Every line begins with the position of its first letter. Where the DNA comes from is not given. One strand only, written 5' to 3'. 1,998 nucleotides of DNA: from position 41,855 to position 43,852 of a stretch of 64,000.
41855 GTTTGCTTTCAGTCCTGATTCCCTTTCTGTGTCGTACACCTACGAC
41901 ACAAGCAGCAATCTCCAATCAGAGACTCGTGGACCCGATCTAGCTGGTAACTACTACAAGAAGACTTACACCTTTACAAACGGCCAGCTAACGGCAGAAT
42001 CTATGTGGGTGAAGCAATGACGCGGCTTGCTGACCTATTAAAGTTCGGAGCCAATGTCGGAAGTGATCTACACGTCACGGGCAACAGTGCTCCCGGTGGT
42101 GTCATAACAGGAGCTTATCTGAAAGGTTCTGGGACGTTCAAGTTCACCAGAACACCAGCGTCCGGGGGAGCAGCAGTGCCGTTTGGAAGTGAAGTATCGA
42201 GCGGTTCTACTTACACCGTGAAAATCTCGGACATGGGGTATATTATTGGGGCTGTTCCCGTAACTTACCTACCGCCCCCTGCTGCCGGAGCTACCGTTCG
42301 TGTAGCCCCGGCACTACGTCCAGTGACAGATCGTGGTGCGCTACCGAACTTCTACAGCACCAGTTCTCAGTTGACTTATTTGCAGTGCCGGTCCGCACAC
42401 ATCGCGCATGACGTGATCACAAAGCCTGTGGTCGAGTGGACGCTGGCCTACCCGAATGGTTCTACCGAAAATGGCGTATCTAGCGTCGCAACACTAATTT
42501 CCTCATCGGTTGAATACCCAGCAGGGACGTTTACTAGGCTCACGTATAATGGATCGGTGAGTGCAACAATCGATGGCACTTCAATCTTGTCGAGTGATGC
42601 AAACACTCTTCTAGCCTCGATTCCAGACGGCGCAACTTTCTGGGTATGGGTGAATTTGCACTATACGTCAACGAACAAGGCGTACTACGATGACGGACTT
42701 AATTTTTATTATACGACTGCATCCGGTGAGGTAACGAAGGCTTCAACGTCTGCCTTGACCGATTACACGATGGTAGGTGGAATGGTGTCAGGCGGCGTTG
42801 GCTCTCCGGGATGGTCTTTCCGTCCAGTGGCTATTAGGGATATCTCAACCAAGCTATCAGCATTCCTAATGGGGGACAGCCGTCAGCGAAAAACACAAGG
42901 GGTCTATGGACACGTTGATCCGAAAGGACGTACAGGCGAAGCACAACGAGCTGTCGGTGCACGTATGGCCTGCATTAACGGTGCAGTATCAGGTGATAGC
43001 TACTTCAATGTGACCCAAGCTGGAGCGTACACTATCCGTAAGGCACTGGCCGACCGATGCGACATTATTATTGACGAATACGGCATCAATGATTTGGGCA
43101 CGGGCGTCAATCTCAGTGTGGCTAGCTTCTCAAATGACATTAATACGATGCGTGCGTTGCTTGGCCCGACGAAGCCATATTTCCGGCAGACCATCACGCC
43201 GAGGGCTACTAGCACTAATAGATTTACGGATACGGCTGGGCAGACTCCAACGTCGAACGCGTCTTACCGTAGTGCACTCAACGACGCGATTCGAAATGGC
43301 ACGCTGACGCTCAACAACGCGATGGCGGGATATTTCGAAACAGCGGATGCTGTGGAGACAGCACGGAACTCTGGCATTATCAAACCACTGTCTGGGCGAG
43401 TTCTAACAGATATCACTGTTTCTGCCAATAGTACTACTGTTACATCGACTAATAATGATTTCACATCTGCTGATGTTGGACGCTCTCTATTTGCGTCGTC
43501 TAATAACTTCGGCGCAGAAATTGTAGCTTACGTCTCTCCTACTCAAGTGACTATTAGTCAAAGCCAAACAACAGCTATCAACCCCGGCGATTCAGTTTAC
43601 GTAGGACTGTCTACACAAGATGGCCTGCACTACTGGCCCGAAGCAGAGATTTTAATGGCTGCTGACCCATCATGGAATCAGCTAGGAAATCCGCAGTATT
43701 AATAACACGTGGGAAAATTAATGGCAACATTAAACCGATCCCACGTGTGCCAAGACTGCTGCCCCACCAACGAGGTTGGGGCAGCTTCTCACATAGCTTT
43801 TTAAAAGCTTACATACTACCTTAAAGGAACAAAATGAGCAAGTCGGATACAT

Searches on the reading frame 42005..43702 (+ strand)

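Call 32: search_protein_families(library=phrogs, proteins=[window:42005-43702:+], max_evalue=0.00001)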
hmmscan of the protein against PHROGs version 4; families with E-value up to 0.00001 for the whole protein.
window:42005-43702:+ (565 aa): 1 family
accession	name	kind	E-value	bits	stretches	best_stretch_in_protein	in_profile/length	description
phrog_8480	-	other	3e-34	120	1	81-542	27-505/528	lysophospholipase L1-like esterase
